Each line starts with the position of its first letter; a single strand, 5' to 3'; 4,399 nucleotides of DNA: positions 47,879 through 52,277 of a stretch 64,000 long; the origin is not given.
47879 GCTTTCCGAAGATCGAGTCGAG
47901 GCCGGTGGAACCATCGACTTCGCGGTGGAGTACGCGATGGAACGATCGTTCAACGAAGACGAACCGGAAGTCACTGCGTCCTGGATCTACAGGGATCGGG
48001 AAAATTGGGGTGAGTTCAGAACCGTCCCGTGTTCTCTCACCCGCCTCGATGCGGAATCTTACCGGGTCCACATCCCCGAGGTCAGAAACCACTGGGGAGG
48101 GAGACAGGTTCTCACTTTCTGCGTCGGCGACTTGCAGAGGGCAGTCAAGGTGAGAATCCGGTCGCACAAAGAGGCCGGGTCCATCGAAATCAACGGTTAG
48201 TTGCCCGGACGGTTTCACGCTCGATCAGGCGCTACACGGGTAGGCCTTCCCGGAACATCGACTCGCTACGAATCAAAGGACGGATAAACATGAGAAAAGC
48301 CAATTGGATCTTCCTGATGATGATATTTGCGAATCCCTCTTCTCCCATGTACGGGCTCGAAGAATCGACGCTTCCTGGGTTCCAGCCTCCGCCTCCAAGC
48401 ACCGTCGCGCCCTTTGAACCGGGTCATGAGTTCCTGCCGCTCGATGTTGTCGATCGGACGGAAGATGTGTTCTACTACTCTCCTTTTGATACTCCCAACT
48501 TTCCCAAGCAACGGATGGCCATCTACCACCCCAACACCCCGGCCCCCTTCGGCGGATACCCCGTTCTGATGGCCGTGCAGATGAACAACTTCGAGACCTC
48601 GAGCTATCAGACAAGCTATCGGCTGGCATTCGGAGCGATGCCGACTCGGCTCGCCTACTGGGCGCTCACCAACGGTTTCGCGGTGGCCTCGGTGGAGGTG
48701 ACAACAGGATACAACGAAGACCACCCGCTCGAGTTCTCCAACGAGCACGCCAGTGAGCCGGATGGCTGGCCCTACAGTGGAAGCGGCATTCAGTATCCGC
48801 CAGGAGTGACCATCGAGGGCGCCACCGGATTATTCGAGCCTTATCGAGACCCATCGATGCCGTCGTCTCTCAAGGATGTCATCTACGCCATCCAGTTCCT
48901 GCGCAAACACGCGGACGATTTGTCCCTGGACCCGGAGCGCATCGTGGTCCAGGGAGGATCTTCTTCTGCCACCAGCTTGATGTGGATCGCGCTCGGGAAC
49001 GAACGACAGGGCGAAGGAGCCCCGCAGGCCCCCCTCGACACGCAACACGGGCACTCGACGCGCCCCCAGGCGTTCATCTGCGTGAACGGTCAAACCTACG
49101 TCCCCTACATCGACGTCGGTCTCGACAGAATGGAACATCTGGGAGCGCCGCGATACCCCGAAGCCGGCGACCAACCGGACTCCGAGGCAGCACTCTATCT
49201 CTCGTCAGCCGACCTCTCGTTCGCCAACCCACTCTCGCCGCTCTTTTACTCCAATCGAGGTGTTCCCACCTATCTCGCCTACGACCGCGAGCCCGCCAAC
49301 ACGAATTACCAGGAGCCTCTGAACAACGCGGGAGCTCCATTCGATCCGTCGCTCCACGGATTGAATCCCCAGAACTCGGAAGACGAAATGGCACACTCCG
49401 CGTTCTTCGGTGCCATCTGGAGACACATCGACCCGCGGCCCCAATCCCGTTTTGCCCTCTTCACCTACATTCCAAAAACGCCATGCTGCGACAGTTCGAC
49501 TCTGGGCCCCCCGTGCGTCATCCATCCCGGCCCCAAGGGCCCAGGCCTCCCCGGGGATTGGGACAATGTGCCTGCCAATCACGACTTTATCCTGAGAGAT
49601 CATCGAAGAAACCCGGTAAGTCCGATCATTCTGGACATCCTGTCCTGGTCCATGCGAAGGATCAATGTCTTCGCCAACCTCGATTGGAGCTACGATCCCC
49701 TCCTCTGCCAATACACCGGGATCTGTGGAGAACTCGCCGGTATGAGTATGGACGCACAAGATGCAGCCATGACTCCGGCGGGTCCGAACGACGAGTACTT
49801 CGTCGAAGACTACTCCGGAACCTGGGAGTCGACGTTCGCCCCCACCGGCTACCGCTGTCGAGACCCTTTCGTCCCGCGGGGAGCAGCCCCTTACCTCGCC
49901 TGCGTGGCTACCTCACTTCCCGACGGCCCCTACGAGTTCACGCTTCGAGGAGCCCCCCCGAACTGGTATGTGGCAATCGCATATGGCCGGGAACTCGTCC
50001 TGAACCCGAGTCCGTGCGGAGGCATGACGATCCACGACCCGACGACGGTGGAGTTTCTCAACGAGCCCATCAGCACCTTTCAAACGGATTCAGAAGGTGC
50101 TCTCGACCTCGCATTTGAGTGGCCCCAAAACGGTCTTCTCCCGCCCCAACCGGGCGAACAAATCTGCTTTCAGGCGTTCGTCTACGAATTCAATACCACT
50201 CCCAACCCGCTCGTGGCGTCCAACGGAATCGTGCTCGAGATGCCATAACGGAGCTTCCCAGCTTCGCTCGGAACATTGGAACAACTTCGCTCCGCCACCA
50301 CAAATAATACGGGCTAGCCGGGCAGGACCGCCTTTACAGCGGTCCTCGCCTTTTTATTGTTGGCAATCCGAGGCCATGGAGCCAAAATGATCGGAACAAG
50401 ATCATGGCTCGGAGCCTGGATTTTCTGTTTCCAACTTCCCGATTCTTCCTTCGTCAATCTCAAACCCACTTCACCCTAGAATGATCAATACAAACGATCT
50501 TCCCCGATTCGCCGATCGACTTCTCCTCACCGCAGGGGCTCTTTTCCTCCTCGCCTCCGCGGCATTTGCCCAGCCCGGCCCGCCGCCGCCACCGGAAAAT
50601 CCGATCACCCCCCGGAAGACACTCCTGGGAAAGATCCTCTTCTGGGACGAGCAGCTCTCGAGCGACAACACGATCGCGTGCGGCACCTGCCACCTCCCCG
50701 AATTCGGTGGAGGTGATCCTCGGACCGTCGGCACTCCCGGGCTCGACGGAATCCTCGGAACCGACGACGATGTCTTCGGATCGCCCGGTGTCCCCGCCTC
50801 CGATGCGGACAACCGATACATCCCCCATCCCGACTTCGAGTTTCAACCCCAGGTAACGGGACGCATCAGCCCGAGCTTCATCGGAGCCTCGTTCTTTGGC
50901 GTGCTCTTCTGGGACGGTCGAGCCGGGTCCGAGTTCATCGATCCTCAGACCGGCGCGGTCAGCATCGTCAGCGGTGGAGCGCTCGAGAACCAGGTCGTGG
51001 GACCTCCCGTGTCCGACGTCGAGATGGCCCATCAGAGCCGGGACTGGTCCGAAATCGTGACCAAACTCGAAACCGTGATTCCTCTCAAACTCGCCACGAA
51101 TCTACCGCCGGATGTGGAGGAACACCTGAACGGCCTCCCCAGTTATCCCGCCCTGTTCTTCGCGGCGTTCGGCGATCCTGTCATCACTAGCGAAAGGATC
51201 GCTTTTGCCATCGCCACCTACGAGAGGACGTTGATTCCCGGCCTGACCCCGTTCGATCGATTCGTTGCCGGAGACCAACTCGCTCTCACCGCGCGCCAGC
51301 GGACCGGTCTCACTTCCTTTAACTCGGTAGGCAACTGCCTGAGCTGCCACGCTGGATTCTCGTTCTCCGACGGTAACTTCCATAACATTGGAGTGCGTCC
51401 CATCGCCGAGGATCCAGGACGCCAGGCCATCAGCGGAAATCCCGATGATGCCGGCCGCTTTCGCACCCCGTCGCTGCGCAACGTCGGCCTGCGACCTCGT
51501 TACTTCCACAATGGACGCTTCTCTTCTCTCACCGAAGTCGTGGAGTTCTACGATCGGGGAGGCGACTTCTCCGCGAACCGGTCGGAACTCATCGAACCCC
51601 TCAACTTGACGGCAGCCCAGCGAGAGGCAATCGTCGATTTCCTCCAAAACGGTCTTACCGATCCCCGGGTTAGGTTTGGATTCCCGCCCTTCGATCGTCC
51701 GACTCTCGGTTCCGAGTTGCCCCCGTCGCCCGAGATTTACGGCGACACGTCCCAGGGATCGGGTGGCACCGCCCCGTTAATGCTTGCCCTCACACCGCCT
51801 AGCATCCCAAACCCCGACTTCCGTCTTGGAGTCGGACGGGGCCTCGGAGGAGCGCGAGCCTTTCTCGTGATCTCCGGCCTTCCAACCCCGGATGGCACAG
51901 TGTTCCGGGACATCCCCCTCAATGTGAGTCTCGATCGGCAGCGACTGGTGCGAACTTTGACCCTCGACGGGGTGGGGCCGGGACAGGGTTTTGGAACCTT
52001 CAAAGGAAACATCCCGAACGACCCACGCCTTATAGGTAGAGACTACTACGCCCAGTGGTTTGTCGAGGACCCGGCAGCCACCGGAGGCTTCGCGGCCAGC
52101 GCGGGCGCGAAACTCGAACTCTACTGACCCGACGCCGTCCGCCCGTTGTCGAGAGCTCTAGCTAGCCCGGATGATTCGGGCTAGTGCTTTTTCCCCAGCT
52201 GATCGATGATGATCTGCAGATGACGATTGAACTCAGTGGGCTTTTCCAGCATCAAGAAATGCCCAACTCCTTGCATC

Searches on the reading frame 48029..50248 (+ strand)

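Call 62: search_protein_families(library=pfam, proteins=[window:48029-50248:+], max_evalue=0.00001)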
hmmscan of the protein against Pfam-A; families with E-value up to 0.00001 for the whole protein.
window:48029-50248:+ (739 aa): 1 family
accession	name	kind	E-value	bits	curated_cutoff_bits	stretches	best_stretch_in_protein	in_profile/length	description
PF20434.5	BD-FAE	-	1.4e-06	28.4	26.8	1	276-327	62-114/215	BD-FAE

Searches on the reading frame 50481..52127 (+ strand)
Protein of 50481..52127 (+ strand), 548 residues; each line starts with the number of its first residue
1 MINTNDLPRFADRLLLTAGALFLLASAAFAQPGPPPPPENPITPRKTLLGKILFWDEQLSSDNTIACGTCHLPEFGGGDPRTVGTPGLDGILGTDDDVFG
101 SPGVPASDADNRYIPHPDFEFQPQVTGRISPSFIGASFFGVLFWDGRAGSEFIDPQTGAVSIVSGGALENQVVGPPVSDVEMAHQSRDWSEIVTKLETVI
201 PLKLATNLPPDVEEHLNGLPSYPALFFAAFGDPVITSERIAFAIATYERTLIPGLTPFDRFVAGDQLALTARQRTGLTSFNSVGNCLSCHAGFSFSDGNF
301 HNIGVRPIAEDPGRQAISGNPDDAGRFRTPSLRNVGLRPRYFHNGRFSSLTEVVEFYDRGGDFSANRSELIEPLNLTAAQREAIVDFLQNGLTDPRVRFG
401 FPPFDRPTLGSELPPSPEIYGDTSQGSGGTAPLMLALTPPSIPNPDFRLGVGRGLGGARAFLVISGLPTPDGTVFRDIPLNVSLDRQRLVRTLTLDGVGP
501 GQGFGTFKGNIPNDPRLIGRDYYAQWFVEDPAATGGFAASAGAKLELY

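Call 62: search_protein_families(library=pfam, proteins=[window:50481-52127:+], max_evalue=0.00001)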
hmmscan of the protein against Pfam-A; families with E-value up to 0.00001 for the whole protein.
window:50481-52127:+ (548 aa): 1 family
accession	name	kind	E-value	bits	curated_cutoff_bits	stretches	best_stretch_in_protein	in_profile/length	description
PF03150.19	CCP_MauG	-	2.8e-35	122.6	25.6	1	45-266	2-148/149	Di-haem cytochrome c peroxidase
